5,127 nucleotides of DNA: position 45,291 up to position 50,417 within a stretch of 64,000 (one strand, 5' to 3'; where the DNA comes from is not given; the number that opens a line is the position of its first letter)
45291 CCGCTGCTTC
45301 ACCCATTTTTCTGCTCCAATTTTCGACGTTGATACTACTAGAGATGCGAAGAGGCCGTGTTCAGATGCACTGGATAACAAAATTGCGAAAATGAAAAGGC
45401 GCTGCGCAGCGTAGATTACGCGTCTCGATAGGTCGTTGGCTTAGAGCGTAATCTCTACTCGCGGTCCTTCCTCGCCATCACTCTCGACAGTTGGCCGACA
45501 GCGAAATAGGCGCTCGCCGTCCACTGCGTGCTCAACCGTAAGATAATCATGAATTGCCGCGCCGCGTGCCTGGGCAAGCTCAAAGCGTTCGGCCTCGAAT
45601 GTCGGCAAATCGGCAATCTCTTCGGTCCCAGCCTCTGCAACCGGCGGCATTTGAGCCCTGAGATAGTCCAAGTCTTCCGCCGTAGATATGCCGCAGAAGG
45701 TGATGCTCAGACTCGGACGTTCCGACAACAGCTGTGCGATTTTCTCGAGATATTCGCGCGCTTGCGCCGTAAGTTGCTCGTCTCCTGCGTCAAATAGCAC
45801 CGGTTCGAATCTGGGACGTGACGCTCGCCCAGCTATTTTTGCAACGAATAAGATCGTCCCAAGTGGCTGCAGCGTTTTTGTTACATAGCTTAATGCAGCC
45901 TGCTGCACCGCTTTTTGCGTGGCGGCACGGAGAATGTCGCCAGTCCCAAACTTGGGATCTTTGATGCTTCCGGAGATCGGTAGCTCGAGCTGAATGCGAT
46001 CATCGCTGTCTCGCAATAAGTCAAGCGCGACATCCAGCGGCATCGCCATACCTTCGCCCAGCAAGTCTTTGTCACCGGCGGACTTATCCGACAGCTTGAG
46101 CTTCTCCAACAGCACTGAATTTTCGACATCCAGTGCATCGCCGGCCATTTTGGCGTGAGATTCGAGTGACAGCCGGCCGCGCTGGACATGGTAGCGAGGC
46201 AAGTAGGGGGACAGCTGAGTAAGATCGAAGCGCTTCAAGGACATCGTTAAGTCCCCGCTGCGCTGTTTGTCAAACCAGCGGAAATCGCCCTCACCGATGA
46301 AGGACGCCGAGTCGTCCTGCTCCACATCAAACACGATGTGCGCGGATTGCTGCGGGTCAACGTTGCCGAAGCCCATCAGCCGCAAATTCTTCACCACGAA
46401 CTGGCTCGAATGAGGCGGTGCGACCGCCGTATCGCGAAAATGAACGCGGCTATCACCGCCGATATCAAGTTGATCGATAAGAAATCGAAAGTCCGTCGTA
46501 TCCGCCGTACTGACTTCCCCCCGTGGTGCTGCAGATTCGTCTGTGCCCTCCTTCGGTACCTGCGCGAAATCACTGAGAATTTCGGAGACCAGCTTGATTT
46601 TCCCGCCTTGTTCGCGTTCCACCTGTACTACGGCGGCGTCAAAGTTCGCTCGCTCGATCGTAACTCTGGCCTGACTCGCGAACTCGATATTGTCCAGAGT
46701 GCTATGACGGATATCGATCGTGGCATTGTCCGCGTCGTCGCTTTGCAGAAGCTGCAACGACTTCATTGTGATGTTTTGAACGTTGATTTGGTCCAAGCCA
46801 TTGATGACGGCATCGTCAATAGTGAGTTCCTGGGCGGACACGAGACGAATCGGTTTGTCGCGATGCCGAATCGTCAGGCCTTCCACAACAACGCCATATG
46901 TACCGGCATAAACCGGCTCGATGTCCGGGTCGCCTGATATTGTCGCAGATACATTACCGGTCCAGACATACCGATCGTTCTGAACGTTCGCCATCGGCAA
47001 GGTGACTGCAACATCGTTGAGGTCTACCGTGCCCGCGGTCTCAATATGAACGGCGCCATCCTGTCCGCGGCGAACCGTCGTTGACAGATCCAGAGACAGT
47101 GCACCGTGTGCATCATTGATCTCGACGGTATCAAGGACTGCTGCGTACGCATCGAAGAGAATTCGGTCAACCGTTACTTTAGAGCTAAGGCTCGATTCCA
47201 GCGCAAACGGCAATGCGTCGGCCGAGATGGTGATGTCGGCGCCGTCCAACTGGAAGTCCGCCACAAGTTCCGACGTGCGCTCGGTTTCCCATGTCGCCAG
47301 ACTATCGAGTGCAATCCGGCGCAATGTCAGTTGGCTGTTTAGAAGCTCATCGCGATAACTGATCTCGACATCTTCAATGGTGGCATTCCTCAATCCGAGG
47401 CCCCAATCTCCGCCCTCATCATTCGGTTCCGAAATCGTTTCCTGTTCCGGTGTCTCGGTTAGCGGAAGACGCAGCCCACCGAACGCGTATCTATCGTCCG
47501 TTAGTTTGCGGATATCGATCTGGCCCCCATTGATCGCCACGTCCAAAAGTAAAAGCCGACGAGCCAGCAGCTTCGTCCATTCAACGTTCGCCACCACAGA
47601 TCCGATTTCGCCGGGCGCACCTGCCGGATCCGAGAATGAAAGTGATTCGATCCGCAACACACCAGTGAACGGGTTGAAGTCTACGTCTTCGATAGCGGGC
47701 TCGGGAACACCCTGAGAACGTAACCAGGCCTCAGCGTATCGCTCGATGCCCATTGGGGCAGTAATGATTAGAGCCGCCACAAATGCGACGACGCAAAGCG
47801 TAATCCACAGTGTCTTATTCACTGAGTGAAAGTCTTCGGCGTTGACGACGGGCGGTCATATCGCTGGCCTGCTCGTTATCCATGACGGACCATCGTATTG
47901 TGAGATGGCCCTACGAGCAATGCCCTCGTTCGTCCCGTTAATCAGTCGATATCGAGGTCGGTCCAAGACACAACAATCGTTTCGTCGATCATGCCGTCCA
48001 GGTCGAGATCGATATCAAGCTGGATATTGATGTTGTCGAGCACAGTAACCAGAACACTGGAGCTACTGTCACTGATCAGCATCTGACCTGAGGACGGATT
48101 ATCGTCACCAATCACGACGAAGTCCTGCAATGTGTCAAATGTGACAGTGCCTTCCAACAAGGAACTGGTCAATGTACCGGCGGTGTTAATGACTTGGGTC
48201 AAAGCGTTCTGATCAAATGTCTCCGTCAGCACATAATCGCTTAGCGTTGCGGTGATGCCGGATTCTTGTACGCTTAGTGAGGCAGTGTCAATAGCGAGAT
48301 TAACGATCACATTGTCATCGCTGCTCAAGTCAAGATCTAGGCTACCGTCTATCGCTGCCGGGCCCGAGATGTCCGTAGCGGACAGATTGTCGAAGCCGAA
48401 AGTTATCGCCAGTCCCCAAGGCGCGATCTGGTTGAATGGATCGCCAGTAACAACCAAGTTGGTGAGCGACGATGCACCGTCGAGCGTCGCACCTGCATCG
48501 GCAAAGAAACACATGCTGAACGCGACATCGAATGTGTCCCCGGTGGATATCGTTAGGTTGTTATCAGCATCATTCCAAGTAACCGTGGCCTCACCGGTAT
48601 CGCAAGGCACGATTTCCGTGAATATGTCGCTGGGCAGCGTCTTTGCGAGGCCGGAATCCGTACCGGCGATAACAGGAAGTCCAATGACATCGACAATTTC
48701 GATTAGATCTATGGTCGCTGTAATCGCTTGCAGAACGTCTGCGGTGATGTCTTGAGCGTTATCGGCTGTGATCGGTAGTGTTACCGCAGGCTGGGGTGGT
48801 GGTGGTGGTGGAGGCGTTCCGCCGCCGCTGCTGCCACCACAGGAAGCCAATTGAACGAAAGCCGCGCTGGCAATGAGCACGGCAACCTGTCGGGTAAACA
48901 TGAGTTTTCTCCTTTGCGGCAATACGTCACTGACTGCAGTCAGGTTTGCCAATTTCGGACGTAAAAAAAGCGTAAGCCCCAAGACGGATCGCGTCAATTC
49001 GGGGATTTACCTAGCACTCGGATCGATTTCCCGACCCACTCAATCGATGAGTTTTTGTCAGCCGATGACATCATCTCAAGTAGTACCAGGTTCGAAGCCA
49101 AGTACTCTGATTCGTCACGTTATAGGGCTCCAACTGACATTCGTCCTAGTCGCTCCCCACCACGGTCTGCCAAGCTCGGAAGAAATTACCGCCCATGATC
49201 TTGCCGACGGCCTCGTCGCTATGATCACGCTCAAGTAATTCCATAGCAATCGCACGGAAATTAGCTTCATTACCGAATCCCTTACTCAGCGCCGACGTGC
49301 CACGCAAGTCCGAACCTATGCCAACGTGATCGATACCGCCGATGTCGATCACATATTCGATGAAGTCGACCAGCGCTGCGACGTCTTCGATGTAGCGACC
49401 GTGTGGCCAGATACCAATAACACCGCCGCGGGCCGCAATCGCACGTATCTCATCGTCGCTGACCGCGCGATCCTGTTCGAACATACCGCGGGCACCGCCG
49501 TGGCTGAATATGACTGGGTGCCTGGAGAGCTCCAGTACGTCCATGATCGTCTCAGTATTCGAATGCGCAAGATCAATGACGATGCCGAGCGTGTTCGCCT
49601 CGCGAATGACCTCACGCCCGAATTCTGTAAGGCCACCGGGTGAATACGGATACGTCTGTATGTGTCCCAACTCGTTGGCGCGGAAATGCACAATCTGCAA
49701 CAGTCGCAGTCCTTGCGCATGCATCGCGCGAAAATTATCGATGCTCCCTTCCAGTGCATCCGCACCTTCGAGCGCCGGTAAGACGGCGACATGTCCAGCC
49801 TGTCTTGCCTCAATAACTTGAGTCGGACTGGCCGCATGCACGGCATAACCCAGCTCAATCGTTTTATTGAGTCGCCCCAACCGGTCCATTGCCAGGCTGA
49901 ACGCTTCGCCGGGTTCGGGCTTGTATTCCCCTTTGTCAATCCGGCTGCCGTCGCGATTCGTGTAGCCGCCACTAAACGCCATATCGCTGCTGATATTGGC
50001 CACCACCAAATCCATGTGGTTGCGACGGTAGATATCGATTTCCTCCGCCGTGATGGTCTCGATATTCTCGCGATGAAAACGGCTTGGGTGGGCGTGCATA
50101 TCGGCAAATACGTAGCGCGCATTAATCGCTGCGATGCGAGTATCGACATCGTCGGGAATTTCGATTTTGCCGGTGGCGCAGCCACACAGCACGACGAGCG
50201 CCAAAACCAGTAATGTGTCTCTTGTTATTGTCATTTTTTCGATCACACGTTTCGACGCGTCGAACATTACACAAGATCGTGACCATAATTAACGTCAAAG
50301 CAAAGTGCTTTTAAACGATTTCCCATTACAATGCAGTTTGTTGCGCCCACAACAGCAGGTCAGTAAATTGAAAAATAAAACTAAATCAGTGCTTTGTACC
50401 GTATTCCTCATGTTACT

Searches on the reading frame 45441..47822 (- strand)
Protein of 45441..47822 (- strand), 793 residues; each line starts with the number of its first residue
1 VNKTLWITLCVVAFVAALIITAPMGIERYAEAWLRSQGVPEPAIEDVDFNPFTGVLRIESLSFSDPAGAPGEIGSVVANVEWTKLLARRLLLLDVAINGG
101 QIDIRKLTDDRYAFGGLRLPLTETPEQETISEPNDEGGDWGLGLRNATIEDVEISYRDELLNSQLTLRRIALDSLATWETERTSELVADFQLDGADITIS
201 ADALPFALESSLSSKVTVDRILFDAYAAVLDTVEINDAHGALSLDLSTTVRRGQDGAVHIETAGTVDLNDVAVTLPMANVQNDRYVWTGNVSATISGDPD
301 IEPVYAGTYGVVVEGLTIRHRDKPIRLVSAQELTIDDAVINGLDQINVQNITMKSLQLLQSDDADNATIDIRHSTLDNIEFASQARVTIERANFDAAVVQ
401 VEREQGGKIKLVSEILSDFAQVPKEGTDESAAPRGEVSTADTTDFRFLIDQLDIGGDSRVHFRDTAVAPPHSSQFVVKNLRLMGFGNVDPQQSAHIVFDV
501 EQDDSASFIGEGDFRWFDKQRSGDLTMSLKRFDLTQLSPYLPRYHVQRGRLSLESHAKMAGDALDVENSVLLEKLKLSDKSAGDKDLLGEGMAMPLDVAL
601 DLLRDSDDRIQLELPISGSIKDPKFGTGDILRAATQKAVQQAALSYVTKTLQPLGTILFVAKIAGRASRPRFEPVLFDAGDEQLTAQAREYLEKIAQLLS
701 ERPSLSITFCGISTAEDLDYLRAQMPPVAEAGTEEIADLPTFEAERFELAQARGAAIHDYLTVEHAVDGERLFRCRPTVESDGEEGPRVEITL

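Call 57: search_protein_families(library=pfam, proteins=[window:45441-47822:-], max_evalue=0.00001)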
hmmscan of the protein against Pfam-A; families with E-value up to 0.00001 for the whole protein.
window:45441-47822:- (793 aa): 2 families
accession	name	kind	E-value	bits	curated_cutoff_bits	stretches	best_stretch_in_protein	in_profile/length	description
PF05359.17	DUF748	-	3.1e-64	218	50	2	360-724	588-931/1037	Domain of Unknown Function (DUF748)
PF13116.12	YhdP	-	1.9e-09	36.5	46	1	3-332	9-310/1224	YhdP protein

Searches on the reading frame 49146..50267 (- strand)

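Call 76: search_protein_families(library=pfam, proteins=[window:49146-50267:-], max_evalue=0.00001)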
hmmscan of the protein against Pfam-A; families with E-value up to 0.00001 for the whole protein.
window:49146-50267:- (373 aa): 1 family
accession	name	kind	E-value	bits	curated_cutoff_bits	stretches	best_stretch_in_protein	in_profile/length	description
PF01244.27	Peptidase_M19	-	1.3e-68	232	26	1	71-367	33-318/319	Membrane dipeptidase (Peptidase family M19)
